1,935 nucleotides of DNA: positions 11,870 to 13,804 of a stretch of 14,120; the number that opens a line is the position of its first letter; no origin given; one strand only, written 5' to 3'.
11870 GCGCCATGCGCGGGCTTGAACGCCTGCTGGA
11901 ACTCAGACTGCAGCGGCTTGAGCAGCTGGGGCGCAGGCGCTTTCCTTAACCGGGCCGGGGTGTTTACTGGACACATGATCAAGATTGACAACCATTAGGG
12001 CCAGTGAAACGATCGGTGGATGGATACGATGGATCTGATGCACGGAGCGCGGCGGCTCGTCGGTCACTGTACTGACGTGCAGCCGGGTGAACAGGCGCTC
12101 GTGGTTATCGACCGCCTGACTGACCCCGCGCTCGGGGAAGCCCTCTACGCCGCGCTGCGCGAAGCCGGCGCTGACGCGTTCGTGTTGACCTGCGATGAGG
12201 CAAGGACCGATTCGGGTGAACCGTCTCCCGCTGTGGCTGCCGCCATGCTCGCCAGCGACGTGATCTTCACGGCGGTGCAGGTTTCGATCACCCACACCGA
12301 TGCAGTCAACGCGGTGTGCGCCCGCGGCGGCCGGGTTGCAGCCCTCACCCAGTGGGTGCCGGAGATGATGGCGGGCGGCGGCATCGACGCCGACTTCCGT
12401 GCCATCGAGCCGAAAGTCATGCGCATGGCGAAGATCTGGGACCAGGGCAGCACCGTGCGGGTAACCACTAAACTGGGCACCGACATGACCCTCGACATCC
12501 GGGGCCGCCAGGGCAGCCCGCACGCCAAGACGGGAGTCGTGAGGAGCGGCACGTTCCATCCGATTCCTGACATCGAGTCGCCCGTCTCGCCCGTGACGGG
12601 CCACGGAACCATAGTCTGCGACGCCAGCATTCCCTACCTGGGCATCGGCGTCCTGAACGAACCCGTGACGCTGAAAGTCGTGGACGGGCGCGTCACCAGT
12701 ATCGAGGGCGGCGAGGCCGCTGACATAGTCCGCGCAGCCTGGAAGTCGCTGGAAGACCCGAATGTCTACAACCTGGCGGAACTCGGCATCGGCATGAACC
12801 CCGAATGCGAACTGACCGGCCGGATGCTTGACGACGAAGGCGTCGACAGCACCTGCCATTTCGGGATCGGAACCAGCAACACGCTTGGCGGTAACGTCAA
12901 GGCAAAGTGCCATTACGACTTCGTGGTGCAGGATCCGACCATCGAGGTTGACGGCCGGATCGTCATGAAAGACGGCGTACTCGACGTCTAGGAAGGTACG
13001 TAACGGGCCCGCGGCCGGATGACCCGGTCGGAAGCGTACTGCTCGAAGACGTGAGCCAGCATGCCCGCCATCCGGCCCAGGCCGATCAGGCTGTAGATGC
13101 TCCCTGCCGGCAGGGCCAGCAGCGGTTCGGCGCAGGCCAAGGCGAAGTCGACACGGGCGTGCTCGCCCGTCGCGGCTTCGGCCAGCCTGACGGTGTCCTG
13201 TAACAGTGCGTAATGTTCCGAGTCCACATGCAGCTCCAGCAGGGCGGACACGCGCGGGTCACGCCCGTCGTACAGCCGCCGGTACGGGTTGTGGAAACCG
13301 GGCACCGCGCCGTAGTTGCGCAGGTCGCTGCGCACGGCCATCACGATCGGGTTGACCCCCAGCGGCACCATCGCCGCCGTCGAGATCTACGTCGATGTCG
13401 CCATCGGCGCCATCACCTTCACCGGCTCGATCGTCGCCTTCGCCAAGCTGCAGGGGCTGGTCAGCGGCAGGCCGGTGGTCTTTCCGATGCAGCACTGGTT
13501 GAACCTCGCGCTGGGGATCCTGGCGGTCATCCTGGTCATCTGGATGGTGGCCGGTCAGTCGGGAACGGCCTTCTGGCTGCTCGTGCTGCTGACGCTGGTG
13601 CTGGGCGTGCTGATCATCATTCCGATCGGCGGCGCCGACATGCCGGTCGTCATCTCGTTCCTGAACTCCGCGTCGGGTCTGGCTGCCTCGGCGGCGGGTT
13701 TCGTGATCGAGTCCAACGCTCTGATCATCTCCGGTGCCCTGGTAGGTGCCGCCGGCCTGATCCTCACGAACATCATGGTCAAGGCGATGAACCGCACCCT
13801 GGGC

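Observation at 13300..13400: Head-to-head junction of two 5'-truncated genes (citrate synthase C-terminal fragment and pntB 3' two-thirds): an inversion breakpoint or a chimeric contig join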

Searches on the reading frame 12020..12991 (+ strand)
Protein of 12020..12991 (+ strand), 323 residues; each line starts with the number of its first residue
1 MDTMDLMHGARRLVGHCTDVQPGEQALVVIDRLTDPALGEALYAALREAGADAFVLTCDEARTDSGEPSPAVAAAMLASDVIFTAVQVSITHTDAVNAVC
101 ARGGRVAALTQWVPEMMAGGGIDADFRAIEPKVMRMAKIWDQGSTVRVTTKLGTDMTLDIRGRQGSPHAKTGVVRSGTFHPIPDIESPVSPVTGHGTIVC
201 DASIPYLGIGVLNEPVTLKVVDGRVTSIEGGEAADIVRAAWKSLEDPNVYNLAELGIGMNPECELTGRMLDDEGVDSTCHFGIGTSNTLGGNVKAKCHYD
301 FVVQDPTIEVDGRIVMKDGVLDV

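Call 7: search_protein_families(library=pfam, proteins=[window:12020-12991:+], max_evalue=0.01)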
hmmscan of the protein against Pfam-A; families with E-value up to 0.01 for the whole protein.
window:12020-12991:+ (323 aa): 1 family
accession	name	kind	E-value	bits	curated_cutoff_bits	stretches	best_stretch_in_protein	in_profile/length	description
PF02073.20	Peptidase_M29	-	0.0093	15.3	27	0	144-312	205-390/406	Thermophilic metalloprotease (M29)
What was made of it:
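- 12020..12991 (+): Intact NicX-like gene (323 aa). It is the conserved partner of the citrate-synthase-like gene, and the two stop codons overlap as CTAG. Only a sub-threshold M29 peptidase hit in my own Pfam scan (call 7).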

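Call 8: find_encoding_contigs(protein=window:12020-12988:+, flank=10000, max_places=10)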
Protein window:12020-12988:+ (323 aa): 1 contig read that carries it; 1 place shown.
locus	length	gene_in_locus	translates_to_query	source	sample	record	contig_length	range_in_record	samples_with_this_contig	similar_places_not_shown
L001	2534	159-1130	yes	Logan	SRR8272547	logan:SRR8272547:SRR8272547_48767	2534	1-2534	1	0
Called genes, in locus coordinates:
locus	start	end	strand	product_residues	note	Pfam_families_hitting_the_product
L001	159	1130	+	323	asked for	PF26233:NicX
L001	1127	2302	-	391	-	PF00376:MerR (weak), PF12728:HTH_17 (weak), PF13411:MerR_1 (faint), PF00285:Citrate_synt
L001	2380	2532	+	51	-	?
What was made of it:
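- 12020..12991 (+): Precomputed Pfam family PF26233 NicX on the identical product in L001 (call 8).
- Tried and rejected: For the NicX-like protein, a '10-20 kb' block was listed but not shown (call 8).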

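Call 22: find_related_loci(query=window:12020-12988:+, collection=metagenome_contigs, flank=6000)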
Query window:12020-12988:+ (323 aa) in metagenome_contigs; peptide patterns used: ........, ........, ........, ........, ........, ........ (x = any residue, [..] = any of these).
109 stretches matched a pattern; 11 encode a relative of the query (tblastn E <= 1e-3); 11 distinct loci.
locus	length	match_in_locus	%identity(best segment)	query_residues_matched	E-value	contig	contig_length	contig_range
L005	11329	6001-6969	81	1-323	3e-175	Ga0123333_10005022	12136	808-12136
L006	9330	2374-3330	75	1-319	2e-163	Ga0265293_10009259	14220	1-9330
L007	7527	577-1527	78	7-323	8e-159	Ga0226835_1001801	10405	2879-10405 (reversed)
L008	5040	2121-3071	77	7-323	8e-160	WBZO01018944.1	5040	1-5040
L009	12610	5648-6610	73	1-321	4e-155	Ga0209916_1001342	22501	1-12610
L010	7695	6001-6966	72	1-323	5e-153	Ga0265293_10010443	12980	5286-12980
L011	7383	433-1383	74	7-323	6e-153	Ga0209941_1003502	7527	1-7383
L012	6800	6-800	85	59-323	1e-149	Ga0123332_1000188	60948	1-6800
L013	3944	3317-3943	67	1-209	1e-90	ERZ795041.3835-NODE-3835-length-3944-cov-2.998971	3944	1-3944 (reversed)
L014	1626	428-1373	66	1-321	4e-122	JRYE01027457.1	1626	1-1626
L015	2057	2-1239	75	10-323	2e-46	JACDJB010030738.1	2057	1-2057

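Call 25: find_related_loci(query=window:12020-12988:+, collection=genome_contigs, flank=6000)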
Query window:12020-12988:+ (323 aa) in genome_contigs; peptide patterns used: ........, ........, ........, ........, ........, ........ (x = any residue, [..] = any of these).
51 stretches matched a pattern; 17 encode a relative of the query (tblastn E <= 1e-3); 17 distinct loci.
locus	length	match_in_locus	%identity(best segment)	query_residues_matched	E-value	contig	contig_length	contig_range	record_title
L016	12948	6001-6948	74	6-321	5e-151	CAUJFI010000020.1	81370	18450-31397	MAG: Deinococcota bacterium isolate KLAP159 genome assembly, contig: KLAP159_371332, whole genome shotgun sequence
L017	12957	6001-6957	74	5-323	3e-150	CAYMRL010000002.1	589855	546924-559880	MAG TPA_asm: uncultured bacterium isolate binchicken_co179_107 genome assembly, contig: NODE_37_length_589855_cov_38.612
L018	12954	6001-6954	73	6-323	5e-152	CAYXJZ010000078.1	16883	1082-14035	MAG TPA_asm: uncultured bacterium isolate SRP344714_co2_332 genome assembly, contig: NODE_8787_length_16883_cov_7.073152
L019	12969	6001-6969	68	1-323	2e-145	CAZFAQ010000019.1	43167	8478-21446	MAG TPA_asm: uncultured bacterium isolate binchicken_co350_23 genome assembly, contig: NODE_1294_length_43167_cov_20.901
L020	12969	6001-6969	67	1-323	1e-143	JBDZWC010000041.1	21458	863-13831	MAG: Deinococcaceae bacterium isolate PE_soil2 NODE_654_length_21458, whole genome shotgun sequence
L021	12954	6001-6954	73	6-323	2e-143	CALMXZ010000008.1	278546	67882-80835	MAG TPA_asm: uncultured Trueperaceae bacterium isolate SRR2107171_bin.41_CONCOCT_v1.1_MAG genome assembly, contig: ERZ79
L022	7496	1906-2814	73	1-303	3e-141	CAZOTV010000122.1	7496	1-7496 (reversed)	MAG TPA_asm: uncultured bacterium isolate SRP304446_co1_85 genome assembly, contig: NODE_7016_length_7496_cov_21.808628,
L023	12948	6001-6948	66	6-321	3e-134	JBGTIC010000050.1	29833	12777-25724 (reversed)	MAG: Gammaproteobacteria bacterium isolate JTS-RE254 k141_11512274, whole genome shotgun sequence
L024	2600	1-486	67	160-321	3e-74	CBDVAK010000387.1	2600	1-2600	MAG TPA_asm: uncultured Candidatus Competibacteraceae bacterium isolate SRR22302373_binner13_Refined_115 genome assembly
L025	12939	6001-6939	39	6-318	7e-59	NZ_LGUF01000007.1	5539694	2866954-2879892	Sporosarcina globispora strain DSM 4 scaffold1, whole genome shotgun sequence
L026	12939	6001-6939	39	6-318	7e-59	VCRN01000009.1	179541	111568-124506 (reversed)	Bacillus sp. ZZV12-4809 NODE_9_length_179541_cov_32.701, whole genome shotgun sequence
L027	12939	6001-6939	39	6-318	8e-59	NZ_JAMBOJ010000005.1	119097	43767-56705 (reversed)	Cytobacillus firmus strain AMY 5.1.1 NODE_5, whole genome shotgun sequence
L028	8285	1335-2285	40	4-321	1e-58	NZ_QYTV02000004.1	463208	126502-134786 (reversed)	Siminovitchia acidinfaciens strain 3-2-2 Scaffold4, whole genome shotgun sequence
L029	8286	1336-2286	39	4-321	1e-57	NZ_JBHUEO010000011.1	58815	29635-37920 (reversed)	Siminovitchia sediminis strain CGMCC 1.12412 GCM70020335_2, whole genome shotgun sequence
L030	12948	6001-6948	37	1-317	3e-56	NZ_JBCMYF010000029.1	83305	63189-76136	Metabacillus idriensis strain NRS-1149 NRS_1149_contig_0000029, whole genome shotgun sequence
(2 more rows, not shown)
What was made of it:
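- On Inversion breakpoint within one genome: The closest named relatives of the left flank are Deinococcota MAGs (call 25).
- The left part has Deinococcota/Trueperaceae MAGs as its closest named relatives (call 25). The closest named relatives are Deinococcota (call 25).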

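Call 33: search_protein_families(library=ncbifam, proteins=[L001:1130-2302:-, window:12020-12988:+], max_evalue=0.001)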
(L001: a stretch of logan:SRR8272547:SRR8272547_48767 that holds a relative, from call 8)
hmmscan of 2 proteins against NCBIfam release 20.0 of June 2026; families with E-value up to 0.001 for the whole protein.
L001:1130-2302:- (391 aa): 22 families
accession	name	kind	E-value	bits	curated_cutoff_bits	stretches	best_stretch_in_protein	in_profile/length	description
TIGR01800.1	cit_synth_II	subfamily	3.3e-33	115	421.3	1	203-389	166-355/368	2-methylcitrate synthase/citrate synthase II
NF009005.0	PRK12350.1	subfamily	3.5e-29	102.1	332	1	81-389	17-348/366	citrate synthase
NF010638.0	PRK14035.1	equivalog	1e-28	100.2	572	1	205-389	172-359/372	citrate synthase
NF010637.0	PRK14034.1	equivalog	8.8e-28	97.3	594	1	206-389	172-358/372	citrate synthase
NF010636.0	PRK14033.1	equivalog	7.3e-27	94.2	479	2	207-389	180-365/376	bifunctional 2-methylcitrate synthase/citrate synthase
NF009006.1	PRK12351.1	equivalog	1.4e-26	92.8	550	1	205-389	176-363/376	bifunctional 2-methylcitrate synthase/citrate synthase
NF041301.1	Cit_synth_Halo_CitZ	equivalog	9.5e-25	87.4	550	1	207-389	180-366/379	citrate synthase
NF009004.0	PRK12349.1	equivalog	2.3e-18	66.2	508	1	203-389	174-364/372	citrate synthase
NF010639.0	PRK14036.1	equivalog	2.7e-17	62.5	502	1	204-388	174-364/379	citrate synthase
NF004866.0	PRK06224.1-3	subfamily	5.2e-17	61.8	245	1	204-379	65-247/275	citryl-CoA lyase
NF041157.1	Cit_synThplmales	equivalog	1.3e-15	57.4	590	1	203-389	169-363/377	citrate synthase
NF004126.0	PRK05614.1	equivalog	2.4e-12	46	505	1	205-389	220-417/430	citrate synthase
NF004868.0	PRK06224.1-5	subfamily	3.6e-12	45.9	193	1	205-376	54-236/260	citryl-CoA lyase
NF004869.0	PRK06224.1-6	subfamily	6.7e-12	45.3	212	1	204-386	51-240/263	citryl-CoA lyase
NF010640.0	PRK14037.1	subfamily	1.7e-10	40.4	504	1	206-306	172-269/377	citrate synthase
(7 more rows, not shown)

window:12020-12988:+ (323 aa): 0 families
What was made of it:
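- On Citrate synthase (GltA/CitZ, TCA enzyme): The window fragment scores 40 bits (call 33).
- Checked: The 'citrate synthase' is a distant HTH-fused paralogue, not the TCA enzyme (call 33).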

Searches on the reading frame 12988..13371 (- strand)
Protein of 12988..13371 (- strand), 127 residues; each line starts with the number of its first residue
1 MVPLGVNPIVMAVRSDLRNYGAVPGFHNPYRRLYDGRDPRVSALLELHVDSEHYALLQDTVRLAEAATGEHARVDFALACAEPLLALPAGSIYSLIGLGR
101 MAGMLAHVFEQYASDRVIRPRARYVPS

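Call 7: search_protein_families(library=pfam, proteins=[window:12988-13371:-], max_evalue=0.01)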
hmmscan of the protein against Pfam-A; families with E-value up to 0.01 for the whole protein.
window:12988-13371:- (127 aa): 1 family
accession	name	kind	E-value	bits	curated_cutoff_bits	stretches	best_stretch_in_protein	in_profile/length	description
PF00285.26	Citrate_synt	-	1.7e-11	44.2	27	1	21-121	248-357/357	Citrate synthase, C-terminal domain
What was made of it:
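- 12988..13302 (-): Genuine 3' end (aa 288-391) of a 391-aa HTH + citrate-synthase-like gene. Pfam Citrate_synt profile 248-357/357 (call 7).
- Checked: ORF 12988..13371 (127 aa) hits Pfam Citrate_synt, covering only profile positions 248-357 of 357 (E 1.7e-11, call 7).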

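Call 9: find_encoding_contigs(protein=window:12991-13371:-, flank=10000, max_places=10)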
Protein window:12991-13371:- (127 aa): no gene with exactly this product is on record in the collection.

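Call 33: search_protein_families(library=ncbifam, proteins=[window:12991-13371:-], max_evalue=0.001)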
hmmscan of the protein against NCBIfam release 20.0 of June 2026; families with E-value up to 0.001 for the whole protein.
window:12991-13371:- (127 aa): 13 families
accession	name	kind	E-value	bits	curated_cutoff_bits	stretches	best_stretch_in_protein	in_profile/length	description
TIGR01800.1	cit_synth_II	subfamily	1.5e-10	40.4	421.3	1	32-125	255-355/368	2-methylcitrate synthase/citrate synthase II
NF041301.1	Cit_synth_Halo_CitZ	equivalog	2.9e-09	36.4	550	1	13-125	250-366/379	citrate synthase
NF010637.0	PRK14034.1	equivalog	5.9e-09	35.3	594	1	32-125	258-358/372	citrate synthase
NF010638.0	PRK14035.1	equivalog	9.2e-09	34.5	572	1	31-125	258-359/372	citrate synthase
NF009005.0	PRK12350.1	subfamily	1.5e-07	30.9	332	1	32-125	246-348/366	citrate synthase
NF004868.0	PRK06224.1-5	subfamily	8.6e-07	28.3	193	1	14-112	135-236/260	citryl-CoA lyase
NF009006.1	PRK12351.1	equivalog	1.1e-06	27.3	550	1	62-125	300-363/376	bifunctional 2-methylcitrate synthase/citrate synthase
NF010636.0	PRK14033.1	equivalog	7.8e-06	24.9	479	1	34-125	270-365/376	bifunctional 2-methylcitrate synthase/citrate synthase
NF009004.0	PRK12349.1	equivalog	2.4e-05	23.3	508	1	43-125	282-364/372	citrate synthase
NF010639.0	PRK14036.1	equivalog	0.00018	20.3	502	1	32-124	262-364/379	citrate synthase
NF004869.0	PRK06224.1-6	subfamily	0.00033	20.1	212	1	21-122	136-240/263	citryl-CoA lyase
NF041157.1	Cit_synThplmales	equivalog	0.0005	19.3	590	1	88-125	325-363/377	citrate synthase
NF004866.0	PRK06224.1-3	subfamily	0.00072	18.8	245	0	17-115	149-247/275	citryl-CoA lyase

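Call 56: find_encoding_contigs(protein=window:12991-13341:-, flank=10000, max_places=6)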
Protein window:12991-13341:- (117 aa): no gene with exactly this product is on record in the collection.
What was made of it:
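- No second assembly carries a junction ORF (calls 9, 56). Neither short product is on record anywhere (calls 9, 56).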

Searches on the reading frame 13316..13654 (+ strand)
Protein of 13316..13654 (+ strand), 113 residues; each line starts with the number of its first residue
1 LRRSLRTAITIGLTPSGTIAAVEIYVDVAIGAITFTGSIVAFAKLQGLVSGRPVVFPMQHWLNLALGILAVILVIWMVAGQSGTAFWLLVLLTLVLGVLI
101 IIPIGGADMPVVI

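Call 26: find_homologous_proteins(query=window:13316-13654:+, max_evalue=0.00001)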
Query window:13316-13654:+ (113 aa): 572 proteins with E <= 0.00001 among 804 candidates; the best 120 are listed.
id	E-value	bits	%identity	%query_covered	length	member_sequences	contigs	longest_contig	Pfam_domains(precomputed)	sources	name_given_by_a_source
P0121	3.6e-29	119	67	84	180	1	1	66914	PF02233.23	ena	-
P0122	9.5e-29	118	65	81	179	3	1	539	PF02233.23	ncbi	ncbi:NAD synthetase, partial [Azospirillum brasilense]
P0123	3.2e-27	113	68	75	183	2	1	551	PF02233.23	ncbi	ncbi:NAD(P)(+) transhydrogenase (Re/Si-specific) subunit beta, partial [Azospirillum rugosum]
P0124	3.7e-27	113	62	81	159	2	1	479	PF02233.23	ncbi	ncbi:NAD synthetase, partial (plasmid) [Azospirillum argentinense]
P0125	4.2e-27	113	65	81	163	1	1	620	PF02233.23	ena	-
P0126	4.4e-27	112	64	81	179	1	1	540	PF02233.23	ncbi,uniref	ncbi:NAD(P)(+) transhydrogenase (Re/Si-specific) subunit beta, partial [Azospirillum brasilense]|uni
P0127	1.0e-26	111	69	76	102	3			PF02233.23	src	-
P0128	1.1e-26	111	63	81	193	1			PF02233.23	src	-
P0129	1.1e-26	111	65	81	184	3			PF02233.23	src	-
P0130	2.1e-26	110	66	81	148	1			PF02233.23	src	-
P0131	4.2e-26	109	60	81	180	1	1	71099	PF02233.23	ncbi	-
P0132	4.4e-26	109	69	76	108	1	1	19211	PF02233.23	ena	-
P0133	1.2e-25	108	59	81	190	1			PF02233.23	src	-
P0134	1.6e-25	107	58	87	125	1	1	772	PF02233.23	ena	-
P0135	3.1e-25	106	61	83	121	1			PF02233.23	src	-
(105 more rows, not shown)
